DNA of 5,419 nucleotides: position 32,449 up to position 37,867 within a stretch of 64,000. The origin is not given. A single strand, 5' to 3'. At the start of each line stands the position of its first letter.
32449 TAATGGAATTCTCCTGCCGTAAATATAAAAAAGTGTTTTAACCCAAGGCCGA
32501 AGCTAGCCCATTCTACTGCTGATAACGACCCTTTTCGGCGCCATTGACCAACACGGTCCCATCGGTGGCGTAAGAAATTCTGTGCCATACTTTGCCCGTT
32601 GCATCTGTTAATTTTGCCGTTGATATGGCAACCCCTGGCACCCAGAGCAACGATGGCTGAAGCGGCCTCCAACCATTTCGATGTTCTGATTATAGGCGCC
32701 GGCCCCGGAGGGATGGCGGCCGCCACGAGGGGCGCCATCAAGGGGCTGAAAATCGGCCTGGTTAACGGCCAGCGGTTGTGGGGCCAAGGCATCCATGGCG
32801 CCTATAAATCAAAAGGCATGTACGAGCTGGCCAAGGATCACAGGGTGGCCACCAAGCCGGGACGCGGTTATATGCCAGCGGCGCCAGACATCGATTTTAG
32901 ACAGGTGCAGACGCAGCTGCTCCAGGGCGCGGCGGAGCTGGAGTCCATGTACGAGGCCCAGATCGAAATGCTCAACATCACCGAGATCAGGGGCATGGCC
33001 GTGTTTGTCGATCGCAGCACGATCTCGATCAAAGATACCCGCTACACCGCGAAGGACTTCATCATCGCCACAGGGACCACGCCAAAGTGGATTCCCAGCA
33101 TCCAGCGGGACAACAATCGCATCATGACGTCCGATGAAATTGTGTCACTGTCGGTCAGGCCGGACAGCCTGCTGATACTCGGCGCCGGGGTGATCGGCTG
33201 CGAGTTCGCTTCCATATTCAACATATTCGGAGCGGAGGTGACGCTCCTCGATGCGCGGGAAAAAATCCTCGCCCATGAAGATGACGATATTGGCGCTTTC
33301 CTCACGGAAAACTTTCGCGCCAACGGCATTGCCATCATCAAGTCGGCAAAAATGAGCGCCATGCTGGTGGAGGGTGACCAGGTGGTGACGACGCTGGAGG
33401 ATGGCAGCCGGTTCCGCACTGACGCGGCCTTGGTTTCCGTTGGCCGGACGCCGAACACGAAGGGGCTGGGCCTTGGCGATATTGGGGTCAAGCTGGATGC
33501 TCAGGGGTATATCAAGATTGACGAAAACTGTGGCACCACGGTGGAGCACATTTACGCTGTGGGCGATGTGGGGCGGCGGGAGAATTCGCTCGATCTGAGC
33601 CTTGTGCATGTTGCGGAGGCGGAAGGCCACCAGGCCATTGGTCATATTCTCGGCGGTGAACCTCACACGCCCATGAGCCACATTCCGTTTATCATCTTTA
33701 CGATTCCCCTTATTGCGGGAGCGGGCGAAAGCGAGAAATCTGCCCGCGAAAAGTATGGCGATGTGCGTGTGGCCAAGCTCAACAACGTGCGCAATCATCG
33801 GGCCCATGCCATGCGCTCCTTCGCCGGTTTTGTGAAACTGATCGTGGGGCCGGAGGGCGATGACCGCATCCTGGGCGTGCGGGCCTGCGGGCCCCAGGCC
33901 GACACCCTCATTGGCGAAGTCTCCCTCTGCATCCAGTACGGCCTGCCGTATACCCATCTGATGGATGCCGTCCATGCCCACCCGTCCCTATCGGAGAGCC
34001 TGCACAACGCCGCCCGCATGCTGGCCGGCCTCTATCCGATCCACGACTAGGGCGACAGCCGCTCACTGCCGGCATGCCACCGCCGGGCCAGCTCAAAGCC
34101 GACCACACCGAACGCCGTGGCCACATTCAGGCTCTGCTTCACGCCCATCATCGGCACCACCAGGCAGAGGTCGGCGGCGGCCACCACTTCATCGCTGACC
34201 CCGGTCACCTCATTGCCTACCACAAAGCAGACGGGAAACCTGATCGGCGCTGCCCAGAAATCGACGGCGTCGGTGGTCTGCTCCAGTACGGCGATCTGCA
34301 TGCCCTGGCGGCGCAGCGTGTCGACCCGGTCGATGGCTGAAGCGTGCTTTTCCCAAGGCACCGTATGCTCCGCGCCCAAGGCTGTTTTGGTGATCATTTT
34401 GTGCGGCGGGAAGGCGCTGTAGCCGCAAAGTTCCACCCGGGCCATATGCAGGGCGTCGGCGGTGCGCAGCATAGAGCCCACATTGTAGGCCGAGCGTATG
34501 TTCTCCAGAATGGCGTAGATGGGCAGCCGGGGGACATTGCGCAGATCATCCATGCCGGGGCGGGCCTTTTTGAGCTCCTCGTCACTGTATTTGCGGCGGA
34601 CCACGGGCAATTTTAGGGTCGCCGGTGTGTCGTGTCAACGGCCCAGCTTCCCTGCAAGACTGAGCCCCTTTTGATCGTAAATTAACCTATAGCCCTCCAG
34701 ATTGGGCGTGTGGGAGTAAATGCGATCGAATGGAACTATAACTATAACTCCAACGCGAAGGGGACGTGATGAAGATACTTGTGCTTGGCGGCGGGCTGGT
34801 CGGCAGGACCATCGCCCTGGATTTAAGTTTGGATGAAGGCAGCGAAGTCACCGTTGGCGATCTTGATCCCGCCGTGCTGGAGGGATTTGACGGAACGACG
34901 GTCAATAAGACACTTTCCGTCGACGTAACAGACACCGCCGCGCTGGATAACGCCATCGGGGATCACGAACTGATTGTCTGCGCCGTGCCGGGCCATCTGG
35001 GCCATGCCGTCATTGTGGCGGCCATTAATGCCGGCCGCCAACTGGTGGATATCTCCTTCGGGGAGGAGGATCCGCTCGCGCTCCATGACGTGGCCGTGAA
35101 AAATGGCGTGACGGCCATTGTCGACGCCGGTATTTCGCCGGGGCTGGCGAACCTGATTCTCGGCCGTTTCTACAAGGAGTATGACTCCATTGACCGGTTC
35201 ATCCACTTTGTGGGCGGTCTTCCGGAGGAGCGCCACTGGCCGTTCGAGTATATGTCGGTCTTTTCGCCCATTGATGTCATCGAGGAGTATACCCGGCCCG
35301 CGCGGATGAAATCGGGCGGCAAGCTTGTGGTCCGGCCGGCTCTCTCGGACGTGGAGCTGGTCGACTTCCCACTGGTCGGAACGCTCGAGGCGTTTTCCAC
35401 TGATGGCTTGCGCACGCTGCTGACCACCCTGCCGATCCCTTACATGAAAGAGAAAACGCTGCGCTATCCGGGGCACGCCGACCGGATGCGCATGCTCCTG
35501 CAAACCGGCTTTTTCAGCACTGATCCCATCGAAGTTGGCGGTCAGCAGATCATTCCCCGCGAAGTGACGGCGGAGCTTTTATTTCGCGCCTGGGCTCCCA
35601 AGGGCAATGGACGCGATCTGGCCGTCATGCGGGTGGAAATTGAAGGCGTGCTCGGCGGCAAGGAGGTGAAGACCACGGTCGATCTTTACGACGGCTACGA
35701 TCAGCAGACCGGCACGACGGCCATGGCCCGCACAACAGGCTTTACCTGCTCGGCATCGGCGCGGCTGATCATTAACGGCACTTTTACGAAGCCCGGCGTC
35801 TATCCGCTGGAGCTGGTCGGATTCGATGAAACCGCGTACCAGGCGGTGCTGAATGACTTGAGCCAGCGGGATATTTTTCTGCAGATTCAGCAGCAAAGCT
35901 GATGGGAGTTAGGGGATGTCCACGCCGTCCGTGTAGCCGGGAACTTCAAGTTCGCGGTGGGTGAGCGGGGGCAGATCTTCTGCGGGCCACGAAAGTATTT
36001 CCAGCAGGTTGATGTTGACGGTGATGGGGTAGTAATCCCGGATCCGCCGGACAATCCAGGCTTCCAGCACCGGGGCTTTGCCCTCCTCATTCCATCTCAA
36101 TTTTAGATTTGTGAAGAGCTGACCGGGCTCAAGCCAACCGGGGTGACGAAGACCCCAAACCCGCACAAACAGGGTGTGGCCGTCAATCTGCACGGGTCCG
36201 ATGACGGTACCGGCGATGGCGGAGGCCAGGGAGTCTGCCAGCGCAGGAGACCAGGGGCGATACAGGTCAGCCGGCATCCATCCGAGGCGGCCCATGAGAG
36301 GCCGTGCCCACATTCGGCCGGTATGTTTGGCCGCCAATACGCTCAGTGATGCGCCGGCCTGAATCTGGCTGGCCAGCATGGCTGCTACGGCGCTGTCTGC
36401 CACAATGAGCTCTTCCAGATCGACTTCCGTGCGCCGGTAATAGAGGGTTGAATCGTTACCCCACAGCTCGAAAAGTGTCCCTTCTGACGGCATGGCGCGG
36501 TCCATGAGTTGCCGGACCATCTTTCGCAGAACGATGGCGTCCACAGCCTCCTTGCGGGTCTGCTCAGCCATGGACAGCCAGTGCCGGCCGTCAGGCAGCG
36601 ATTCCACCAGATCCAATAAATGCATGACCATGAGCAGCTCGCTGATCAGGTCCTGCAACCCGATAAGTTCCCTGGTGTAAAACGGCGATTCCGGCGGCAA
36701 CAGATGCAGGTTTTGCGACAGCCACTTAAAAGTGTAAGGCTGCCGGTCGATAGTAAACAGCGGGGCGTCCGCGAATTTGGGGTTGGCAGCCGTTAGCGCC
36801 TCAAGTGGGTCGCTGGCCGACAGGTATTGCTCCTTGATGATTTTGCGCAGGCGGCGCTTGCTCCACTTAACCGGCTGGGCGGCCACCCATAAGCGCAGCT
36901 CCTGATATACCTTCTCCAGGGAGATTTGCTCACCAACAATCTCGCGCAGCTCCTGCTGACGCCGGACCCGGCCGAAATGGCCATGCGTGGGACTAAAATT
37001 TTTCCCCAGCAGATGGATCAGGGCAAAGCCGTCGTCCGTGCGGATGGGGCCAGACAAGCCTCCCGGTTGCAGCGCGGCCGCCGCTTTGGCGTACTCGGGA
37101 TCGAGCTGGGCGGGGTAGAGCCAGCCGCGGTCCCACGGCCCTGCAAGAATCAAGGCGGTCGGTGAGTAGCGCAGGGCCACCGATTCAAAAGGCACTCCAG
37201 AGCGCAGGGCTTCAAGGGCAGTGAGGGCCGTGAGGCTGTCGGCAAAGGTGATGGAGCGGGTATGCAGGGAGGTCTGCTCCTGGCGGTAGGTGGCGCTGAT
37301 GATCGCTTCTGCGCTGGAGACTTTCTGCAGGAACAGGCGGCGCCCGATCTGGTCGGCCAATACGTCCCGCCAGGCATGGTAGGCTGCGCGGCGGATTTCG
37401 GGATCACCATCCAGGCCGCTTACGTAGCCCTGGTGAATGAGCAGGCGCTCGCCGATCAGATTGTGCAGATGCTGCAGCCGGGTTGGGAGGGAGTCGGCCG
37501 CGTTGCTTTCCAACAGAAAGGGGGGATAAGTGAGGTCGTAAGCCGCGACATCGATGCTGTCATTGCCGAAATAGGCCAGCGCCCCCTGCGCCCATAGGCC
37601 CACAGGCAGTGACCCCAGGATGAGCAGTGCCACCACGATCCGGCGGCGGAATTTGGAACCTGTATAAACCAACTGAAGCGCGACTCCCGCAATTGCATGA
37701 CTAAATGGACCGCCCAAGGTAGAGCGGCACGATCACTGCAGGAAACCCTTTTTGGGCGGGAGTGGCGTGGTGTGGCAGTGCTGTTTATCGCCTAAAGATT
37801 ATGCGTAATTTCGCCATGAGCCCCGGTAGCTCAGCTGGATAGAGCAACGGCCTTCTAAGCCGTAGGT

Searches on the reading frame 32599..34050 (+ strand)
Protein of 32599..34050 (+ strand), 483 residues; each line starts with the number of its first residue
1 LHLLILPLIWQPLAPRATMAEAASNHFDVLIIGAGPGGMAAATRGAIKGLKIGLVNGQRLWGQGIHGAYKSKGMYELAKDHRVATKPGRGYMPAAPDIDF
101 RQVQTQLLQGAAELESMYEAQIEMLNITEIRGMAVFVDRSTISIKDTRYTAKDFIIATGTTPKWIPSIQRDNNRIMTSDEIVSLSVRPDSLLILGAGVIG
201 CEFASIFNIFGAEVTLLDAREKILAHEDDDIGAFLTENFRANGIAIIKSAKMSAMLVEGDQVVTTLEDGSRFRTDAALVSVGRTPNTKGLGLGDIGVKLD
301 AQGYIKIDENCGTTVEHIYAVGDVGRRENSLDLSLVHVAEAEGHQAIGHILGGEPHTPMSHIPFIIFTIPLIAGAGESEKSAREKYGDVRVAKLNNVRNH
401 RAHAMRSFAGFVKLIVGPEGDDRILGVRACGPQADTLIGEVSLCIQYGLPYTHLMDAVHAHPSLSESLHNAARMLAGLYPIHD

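Call 13: search_protein_families(library=pfam, proteins=[window:32599-34050:+], max_evalue=0.001)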
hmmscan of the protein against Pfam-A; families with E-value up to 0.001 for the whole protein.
window:32599-34050:+ (483 aa): 9 families
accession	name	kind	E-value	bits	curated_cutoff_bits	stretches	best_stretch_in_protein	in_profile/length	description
PF07992.20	Pyr_redox_2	-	1.8e-55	188.9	26.1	1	27-343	1-291/291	Pyridine nucleotide-disulphide oxidoreductase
PF02852.28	Pyr_redox_dim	-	2.1e-25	89.5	25.3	1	362-471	1-109/110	Pyridine nucleotide-disulphide oxidoreductase, dimerisation domain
PF00070.33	Pyr_redox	-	2e-17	63.9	22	1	191-265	2-78/82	Pyridine nucleotide-disulphide oxidoreductase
PF13738.12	Pyr_redox_3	-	5.3e-09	36.2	30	1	30-322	1-305/305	Pyridine nucleotide-disulphide oxidoreductase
PF01262.27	AlaDh_PNT_C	-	6.6e-06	26.1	23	1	186-265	26-99/214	Alanine dehydrogenase/PNT, C-terminal domain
PF02737.24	3HCDH_N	-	0.00026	21.4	22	0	193-241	4-52/180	3-hydroxyacyl-CoA dehydrogenase, NAD binding domain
PF02826.25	2-Hacid_dh_C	-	0.00032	20.6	25.1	0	176-225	24-73/178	D-isomer specific 2-hydroxyacid dehydrogenase, NAD binding domain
PF12831.13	FAD_oxidored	-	0.00066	19.5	27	0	28-60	1-33/416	FAD dependent oxidoreductase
PF03486.20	HI0933_like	-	0.00074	19.5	50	0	28-64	2-38/244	HI0933-like protein Rossmann domain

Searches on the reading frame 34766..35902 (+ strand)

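Call 7: search_protein_families(library=pfam, proteins=[window:34766-35902:+], max_evalue=0.01)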
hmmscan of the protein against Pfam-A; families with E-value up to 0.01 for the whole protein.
window:34766-35902:+ (378 aa): 5 families
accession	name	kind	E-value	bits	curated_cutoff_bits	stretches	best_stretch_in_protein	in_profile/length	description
PF16653.10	Sacchrp_dh_C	-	2.5e-42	146.2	31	1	122-368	1-263/265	Saccharopine dehydrogenase C-terminal domain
PF03435.24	Sacchrp_dh_NADP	-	2.5e-12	47.7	25.1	1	4-118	1-129/129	Saccharopine dehydrogenase NADP binding domain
PF01262.27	AlaDh_PNT_C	-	7.2e-06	26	23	1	3-77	30-105/214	Alanine dehydrogenase/PNT, C-terminal domain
PF02254.24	TrkA_N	-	0.00091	20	23.8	1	4-77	1-73/116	TrkA-N domain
PF01073.25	3Beta_HSD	-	0.0044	16.5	22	1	7-71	3-71/280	3-beta hydroxysteroid dehydrogenase/isomerase family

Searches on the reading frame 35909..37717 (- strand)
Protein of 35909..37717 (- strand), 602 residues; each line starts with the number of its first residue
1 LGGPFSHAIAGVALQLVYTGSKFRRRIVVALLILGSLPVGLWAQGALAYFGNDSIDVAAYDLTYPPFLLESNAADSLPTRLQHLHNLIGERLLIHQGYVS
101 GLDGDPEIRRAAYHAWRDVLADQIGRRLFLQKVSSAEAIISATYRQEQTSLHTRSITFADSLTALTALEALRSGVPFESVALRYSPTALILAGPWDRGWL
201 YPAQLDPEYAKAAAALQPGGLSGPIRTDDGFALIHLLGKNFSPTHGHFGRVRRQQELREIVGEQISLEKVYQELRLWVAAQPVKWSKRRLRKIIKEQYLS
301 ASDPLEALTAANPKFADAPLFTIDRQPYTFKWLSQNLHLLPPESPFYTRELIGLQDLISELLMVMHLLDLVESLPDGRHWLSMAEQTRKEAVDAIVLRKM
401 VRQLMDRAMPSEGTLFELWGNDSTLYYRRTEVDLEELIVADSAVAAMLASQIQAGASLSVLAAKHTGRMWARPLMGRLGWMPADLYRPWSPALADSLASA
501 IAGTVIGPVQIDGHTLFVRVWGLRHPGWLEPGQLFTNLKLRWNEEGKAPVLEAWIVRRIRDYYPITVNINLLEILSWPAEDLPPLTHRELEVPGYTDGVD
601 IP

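Call 7: search_protein_families(library=pfam, proteins=[window:35909-37717:-], max_evalue=0.01)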
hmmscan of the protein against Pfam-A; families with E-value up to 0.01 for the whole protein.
window:35909-37717:- (602 aa): 3 families
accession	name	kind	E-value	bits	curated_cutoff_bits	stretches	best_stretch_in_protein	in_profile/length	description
PF13145.12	Rotamase_2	-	4.4e-10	40.9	27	1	197-239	65-108/121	PPIC-type PPIASE domain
PF00639.27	Rotamase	-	5.1e-10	40.6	21.7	1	166-236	24-95/97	PPIC-type PPIASE domain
PF13616.12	Rotamase_3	-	3.4e-06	28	22.5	1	152-237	33-113/116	PPIC-type PPIASE domain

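Call 8: find_encoding_contigs(protein=window:35909-37717:-, flank=10000, max_places=10)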
Protein window:35909-37717:- (602 aa): no gene with exactly this product is on record in the collection.

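Call 11: find_related_loci(query=window:35909-37717:-, collection=genome_contigs, flank=10000)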
Query window:35909-37717:- (602 aa) in genome_contigs; peptide patterns used: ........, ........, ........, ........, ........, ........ (x = any residue, [..] = any of these).
89 stretches matched a pattern; 2 encode a relative of the query (tblastn E <= 1e-3); 2 distinct loci.
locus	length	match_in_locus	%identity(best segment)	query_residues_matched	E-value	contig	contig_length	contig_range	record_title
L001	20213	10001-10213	42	168-239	2e-11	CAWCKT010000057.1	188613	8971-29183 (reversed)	MAG: uncultured Alphaproteobacteria bacterium isolate MFD01248.bin.1.15 genome assembly, contig: contig_9577, whole geno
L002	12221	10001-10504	25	73-236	3e-6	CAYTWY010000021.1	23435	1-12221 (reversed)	MAG TPA_asm: uncultured Propionivibrio sp. isolate SRP192927_co1_1069 genome assembly, contig: NODE_4111_length_23435_co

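Call 21: find_homologous_proteins(query=window:35909-37717:-)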
Query window:35909-37717:- (602 aa): 5 proteins with E <= 0.001 among 8000 candidates.
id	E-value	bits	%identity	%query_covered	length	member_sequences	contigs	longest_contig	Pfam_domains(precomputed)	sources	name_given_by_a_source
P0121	0.0e+0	1264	95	98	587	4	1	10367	PF13145.13,PF00639.28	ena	-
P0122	3.0e-145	503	45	90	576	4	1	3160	PF13145.13,PF00639.28,PF13616.13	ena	-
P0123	3.0e-144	500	44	90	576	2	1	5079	PF13145.13,PF00639.28,PF13616.13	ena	-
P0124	2.3e-81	292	33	90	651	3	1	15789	PF13145.13,PF00639.28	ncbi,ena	-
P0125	9.0e-4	36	25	32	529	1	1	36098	PF13145.13,PF00639.28,PF13616.13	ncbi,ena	-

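Call 22: find_encoding_contigs(protein=P0121, flank=10000, max_places=10)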
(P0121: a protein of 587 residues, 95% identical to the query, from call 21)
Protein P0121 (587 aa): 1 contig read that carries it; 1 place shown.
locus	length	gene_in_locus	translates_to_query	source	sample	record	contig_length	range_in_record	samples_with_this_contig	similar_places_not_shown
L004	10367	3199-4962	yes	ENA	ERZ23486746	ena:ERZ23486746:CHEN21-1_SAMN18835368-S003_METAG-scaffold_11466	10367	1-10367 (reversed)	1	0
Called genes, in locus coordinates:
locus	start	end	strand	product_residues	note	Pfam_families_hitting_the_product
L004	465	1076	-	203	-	-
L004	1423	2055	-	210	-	-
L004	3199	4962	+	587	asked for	PF13145:Rotamase_2 (faint), PF00639:Rotamase (weak)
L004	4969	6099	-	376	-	PF01262:AlaDh_PNT_C (faint), PF03435:Sacchrp_dh_NADP, PF16653:Sacchrp_dh_C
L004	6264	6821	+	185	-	PF00588:SpoU_methylase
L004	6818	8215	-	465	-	PF01262:AlaDh_PNT_C (faint), PF07992:Pyr_redox_2, PF13738:Pyr_redox_3, PF00070:Pyr_redox, PF02852:Pyr_redox_dim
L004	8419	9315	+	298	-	PF01145:Band_7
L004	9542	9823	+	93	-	PF04456:DUF503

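Call 23: find_encoding_contigs(protein=P0123, flank=10000, max_places=10)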
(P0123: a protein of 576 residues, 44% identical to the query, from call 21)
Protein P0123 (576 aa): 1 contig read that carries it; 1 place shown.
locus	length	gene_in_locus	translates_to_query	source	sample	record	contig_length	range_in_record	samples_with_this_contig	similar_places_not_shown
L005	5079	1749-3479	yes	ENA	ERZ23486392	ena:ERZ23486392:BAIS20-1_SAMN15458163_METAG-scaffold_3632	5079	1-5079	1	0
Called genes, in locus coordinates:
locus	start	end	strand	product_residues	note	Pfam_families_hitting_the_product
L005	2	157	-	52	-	?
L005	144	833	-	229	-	-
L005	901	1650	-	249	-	PF00378:ECH_1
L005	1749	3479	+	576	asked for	PF13145:Rotamase_2 (faint), PF13616:Rotamase_3 (faint), PF00639:Rotamase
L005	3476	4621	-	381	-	PF03435:Sacchrp_dh_NADP, PF16653:Sacchrp_dh_C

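Call 57: list_cluster_members(proteins=[P0121])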
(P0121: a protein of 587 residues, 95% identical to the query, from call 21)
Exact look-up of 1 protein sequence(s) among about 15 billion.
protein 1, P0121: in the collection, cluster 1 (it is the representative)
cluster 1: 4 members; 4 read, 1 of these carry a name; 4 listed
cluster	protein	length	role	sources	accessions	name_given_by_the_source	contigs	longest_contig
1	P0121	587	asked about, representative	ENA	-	-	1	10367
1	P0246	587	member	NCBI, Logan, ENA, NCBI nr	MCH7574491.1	MAG: peptidylprolyl isomerase [Candidatus Marinimicrobia bacterium] | peptidylprolyl isomerase [Candidatus Neomarinimicrobiota bacterium]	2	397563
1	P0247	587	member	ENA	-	-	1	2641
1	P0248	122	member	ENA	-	-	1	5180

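Call 58: find_encoding_contigs(protein=P0247, flank=10000)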
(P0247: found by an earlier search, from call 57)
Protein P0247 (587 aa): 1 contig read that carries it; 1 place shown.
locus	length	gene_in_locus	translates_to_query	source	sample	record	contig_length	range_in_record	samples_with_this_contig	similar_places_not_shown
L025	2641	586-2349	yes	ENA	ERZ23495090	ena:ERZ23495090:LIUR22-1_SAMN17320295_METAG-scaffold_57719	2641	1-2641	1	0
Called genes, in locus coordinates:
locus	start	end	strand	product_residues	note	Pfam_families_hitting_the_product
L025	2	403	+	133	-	?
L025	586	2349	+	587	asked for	PF13145:Rotamase_2 (faint), PF00639:Rotamase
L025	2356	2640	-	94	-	?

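Call 59: find_encoding_contigs(protein=P0248, flank=10000)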
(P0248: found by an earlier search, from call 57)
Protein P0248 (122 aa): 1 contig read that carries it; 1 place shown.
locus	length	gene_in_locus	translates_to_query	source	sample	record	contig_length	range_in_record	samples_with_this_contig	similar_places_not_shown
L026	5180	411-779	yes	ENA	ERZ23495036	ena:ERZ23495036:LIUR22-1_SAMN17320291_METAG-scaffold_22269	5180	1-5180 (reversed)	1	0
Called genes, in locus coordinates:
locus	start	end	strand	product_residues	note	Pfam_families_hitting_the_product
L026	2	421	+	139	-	?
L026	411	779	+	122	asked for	-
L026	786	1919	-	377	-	PF01262:AlaDh_PNT_C (weak), PF03435:Sacchrp_dh_NADP, PF16653:Sacchrp_dh_C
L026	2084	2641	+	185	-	PF00588:SpoU_methylase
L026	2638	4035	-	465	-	PF01262:AlaDh_PNT_C (faint), PF07992:Pyr_redox_2, PF13738:Pyr_redox_3, PF00070:Pyr_redox, PF02852:Pyr_redox_dim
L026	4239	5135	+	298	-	PF01145:Band_7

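Call 62: search_protein_families(library=pfam, proteins=[L025:2-403:+], max_evalue=0.01)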
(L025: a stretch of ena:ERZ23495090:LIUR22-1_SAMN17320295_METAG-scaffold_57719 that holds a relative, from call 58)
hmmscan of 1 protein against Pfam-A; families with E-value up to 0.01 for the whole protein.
L025:2-403:+ (133 aa): 1 family
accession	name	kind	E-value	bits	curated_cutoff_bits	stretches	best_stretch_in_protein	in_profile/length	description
PF00589.27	Phage_integrase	-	7e-07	29.6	27.1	1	7-66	107-166/172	Phage integrase family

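Call 69: search_protein_families(library=ncbifam, proteins=[L025:2-403:+], max_evalue=1)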
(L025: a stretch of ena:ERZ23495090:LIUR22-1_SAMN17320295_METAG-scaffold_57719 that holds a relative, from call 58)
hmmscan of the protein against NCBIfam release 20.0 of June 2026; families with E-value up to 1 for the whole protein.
L025:2-403:+ (133 aa): 7 families
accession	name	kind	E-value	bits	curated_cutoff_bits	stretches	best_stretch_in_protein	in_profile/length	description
NF040815.2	recomb_XerA_Arch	equivalog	8.3e-07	28.8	220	1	5-67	191-254/263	site-specific tyrosine recombinase/integron integrase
TIGR02224.1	recomb_XerC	equivalog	6.3e-06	25.8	335.15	1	9-79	218-289/295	tyrosine recombinase XerC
NF003462.0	PRK05084.1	equivalog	9.8e-05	21.2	267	1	24-70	301-346/360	tyrosine recombinase XerS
NF001399.0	PRK00283.1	subfamily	0.00013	21.4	279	1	9-64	223-280/300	tyrosine recombinase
TIGR02225.1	recomb_XerD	equivalog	0.00042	19.7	329.6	1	7-66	213-273/290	site-specific tyrosine recombinase XerD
TIGR02249.1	integrase_gron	subfamily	0.0039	16.6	265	1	4-62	236-295/315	integron integrase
NF011946.0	PRK15417.1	equivalog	0.018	14.2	435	1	13-62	260-310/337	integron integrase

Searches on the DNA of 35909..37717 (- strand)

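Call 45: search_rna_families(source=L004, start=1, end=3150, threshold=evalue, max_evalue=10, show_alignments=6)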
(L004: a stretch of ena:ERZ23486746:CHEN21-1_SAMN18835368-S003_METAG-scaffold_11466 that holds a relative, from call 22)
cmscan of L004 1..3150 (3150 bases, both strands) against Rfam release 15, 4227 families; matches with E-value up to 10: 4.
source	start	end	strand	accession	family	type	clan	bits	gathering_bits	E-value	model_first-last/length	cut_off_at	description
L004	2978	3051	-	RF00005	tRNA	Gene; tRNA;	CL00001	72.8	29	2.7e-15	1-71/71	no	tRNA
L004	33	93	-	RF00005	tRNA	Gene; tRNA;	CL00001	23.5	29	0.099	9-63/71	no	tRNA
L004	1260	1329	+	RF03115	KDPG-aldolase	Gene; sRNA;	-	18.7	54.6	2.9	1-88/88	no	KDPG-aldolase RNA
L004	2942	2996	-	RF00512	Leu_leader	Cis-reg; leader;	-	16.1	50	6.9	1-148/148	no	Leucine operon leader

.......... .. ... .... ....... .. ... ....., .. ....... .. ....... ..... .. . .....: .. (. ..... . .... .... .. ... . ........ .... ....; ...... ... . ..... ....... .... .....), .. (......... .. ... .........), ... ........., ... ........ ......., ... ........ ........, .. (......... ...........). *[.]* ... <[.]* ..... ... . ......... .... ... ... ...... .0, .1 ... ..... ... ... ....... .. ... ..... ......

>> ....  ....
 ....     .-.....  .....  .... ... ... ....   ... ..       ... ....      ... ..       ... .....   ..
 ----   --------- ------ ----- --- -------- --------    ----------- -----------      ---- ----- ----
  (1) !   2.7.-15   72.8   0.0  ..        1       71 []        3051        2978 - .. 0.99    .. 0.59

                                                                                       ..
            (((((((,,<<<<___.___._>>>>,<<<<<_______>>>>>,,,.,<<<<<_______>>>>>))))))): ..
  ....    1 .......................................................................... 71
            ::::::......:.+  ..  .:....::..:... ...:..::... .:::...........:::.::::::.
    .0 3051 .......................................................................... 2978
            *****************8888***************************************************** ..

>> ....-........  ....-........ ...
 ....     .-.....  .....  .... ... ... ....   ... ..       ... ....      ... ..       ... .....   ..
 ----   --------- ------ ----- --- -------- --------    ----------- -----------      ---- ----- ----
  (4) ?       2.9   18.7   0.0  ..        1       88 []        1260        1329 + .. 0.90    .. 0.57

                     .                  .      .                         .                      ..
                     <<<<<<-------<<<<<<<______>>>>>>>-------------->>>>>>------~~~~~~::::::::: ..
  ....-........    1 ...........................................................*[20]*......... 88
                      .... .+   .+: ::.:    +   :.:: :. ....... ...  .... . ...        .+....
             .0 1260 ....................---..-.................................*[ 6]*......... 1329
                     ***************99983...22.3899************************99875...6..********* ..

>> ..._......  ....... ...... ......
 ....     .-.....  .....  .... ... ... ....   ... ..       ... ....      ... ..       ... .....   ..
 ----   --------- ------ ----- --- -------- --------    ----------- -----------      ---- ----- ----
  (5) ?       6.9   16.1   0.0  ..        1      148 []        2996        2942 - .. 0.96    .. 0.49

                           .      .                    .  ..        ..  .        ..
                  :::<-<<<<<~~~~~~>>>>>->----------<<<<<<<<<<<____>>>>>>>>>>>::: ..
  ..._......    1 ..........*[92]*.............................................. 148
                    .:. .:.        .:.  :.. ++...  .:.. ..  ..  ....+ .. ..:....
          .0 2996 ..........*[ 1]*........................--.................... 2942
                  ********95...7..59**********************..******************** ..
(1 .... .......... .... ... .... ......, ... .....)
